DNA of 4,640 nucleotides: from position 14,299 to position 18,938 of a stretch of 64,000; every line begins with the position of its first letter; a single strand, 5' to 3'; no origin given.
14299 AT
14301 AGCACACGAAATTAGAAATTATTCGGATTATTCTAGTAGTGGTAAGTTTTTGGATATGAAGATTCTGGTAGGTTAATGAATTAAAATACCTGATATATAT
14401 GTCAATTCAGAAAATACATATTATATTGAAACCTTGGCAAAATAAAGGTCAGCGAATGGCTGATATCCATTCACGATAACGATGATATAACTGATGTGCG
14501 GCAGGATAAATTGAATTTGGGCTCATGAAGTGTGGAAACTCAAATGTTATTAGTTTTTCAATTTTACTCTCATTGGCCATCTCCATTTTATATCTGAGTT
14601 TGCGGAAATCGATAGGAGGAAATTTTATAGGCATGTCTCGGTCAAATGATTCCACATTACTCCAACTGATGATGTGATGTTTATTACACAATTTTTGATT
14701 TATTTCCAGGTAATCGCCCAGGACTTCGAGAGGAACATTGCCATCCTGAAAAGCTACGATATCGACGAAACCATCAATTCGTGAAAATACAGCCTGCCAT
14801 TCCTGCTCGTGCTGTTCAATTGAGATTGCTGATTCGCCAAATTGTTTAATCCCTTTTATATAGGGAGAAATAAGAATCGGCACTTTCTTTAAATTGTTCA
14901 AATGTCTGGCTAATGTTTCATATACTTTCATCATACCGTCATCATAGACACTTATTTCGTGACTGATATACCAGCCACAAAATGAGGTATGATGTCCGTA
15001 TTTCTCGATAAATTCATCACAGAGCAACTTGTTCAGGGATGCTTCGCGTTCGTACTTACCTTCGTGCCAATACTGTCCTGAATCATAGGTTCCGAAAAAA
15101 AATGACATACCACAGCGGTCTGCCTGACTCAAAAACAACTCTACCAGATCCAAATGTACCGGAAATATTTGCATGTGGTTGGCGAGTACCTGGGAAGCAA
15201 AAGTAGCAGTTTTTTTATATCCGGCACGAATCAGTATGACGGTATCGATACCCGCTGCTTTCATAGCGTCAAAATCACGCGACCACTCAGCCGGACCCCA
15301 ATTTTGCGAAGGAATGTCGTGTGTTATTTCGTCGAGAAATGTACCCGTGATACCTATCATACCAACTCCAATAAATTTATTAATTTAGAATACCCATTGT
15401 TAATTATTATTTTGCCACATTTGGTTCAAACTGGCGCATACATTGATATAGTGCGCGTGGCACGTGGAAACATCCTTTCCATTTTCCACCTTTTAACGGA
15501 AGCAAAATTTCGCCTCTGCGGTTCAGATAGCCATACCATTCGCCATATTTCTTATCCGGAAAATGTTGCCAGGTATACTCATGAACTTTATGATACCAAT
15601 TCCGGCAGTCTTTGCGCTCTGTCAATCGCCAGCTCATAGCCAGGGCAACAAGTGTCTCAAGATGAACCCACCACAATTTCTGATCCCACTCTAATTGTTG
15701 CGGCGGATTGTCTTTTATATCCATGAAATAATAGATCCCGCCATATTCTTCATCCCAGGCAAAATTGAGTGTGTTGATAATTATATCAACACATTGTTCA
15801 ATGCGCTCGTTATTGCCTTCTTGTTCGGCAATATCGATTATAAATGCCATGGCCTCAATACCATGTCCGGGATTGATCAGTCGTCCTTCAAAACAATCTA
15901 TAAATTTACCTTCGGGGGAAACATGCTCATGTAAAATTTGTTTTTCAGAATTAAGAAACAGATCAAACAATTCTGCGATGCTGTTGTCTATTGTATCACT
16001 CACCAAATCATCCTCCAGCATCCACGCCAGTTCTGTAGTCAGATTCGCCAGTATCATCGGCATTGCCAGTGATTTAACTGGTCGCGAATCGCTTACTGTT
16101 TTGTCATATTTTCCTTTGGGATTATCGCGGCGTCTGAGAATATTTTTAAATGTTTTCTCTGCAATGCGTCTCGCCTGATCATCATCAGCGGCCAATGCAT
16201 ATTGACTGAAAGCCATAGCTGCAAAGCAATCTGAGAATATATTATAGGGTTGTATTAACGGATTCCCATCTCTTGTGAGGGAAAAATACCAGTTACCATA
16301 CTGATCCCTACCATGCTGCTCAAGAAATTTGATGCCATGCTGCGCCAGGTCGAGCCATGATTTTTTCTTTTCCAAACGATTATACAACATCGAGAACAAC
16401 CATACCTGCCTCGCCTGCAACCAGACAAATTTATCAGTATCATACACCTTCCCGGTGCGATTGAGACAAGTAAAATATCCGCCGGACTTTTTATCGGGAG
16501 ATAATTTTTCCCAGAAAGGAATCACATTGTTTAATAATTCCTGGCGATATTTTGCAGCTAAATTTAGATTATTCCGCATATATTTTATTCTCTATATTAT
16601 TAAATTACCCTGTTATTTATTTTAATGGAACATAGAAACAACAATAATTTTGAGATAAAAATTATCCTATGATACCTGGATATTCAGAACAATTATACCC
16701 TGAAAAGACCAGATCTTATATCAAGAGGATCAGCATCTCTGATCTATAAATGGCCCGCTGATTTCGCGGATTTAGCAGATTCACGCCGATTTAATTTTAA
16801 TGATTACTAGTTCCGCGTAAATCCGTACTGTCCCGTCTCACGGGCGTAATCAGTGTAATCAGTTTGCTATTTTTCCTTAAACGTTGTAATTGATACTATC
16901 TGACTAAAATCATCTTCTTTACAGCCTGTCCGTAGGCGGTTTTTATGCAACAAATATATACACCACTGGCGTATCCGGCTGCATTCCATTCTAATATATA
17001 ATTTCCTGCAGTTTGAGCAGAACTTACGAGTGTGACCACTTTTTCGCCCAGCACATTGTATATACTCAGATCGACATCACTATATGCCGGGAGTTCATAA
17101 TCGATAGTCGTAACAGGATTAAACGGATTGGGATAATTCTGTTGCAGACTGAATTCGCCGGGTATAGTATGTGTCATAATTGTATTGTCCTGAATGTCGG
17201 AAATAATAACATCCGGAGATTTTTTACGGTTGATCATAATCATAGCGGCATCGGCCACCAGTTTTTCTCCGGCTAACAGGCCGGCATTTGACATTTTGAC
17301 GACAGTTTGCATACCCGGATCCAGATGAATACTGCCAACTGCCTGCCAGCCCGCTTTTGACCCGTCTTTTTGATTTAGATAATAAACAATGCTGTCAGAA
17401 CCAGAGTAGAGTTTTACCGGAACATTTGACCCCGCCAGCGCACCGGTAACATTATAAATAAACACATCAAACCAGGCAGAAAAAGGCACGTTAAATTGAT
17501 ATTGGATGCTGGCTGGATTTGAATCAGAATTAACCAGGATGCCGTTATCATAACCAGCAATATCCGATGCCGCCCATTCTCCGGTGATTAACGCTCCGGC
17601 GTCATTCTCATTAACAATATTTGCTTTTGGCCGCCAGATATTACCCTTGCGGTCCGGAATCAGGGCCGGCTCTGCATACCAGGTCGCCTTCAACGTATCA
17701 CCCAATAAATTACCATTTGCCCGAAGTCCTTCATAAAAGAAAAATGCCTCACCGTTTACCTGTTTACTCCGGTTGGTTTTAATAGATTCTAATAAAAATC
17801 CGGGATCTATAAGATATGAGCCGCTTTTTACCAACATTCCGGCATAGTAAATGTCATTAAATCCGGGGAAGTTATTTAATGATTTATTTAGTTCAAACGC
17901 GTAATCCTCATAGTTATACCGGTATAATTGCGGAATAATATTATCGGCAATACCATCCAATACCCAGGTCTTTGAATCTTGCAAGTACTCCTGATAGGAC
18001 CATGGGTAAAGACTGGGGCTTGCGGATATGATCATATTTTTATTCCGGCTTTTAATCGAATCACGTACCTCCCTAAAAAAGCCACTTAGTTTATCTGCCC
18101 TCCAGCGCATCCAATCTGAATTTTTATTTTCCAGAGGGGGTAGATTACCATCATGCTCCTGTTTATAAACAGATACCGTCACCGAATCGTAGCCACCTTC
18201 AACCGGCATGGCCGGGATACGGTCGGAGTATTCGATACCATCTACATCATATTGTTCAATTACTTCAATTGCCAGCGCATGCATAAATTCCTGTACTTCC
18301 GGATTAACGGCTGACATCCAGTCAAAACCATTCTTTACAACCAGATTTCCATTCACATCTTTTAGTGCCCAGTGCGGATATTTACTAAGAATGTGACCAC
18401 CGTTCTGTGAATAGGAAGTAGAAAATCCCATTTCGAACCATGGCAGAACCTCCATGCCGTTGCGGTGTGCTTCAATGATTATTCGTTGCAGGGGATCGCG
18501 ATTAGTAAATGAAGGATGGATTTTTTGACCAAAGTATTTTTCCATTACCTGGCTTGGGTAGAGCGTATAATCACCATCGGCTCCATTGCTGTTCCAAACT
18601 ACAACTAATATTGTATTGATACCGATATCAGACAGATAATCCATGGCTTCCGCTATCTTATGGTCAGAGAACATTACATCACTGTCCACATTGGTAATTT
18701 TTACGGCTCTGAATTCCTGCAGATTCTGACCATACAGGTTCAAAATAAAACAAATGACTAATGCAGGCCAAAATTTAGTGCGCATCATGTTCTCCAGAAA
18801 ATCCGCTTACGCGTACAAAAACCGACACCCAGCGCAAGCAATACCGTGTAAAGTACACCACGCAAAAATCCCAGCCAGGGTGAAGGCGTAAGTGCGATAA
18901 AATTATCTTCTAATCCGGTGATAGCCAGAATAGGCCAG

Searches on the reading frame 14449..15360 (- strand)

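Call 82: search_protein_families(library=pfam, proteins=[window:14449-15360:-], max_evalue=0.00001)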
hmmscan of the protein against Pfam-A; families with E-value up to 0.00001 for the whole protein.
window:14449-15360:- (303 aa): 1 family
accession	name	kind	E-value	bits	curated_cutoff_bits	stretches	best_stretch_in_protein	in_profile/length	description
PF14488.12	DUF4434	-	8.8e-72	242.4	30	1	4-285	1-283/283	Domain of unknown function (DUF4434)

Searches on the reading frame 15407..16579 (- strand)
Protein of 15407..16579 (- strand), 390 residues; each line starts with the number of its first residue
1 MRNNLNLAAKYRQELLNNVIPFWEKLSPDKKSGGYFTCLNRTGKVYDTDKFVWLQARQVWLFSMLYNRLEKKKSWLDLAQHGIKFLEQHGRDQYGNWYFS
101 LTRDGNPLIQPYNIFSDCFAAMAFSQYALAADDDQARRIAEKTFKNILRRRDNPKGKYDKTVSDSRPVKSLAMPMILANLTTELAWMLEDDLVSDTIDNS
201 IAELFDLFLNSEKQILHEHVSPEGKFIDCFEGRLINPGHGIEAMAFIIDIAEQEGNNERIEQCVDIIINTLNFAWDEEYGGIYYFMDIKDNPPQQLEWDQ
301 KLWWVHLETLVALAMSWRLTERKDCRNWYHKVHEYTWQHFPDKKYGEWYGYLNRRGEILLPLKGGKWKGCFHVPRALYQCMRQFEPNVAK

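Call 82: search_protein_families(library=pfam, proteins=[window:15407-16579:-], max_evalue=0.00001)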
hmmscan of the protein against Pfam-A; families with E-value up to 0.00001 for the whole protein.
window:15407-16579:- (390 aa): 1 family
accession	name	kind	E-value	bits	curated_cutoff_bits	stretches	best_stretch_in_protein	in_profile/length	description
PF07221.17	GlcNAc_2-epim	-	1.9e-76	258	23.4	1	34-368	1-340/347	N-acylglucosamine 2-epimerase (GlcNAc 2-epimerase)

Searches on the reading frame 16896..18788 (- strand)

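Call 82: search_protein_families(library=pfam, proteins=[window:16896-18788:-], max_evalue=0.00001)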
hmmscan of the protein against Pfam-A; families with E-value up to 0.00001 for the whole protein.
window:16896-18788:- (630 aa): 4 families
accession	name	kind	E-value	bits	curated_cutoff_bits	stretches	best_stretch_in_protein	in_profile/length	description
PF02638.21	GHL10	-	7.5e-52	176.8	27.9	1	25-302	1-274/311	Glycosyl hydrolase-like 10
PF18962.6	Por_Secre_tail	-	1.4e-10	41.8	27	1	552-627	2-74/75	Secretion system C-terminal sorting domain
PF25275.1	Golvesin_C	-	6.1e-10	39.7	31.6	1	391-517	2-130/132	Golvesin C-terminal domain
PF14871.12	GHL6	-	2.2e-08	34.8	35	1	49-185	6-128/132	Hypothetical glycosyl hydrolase 6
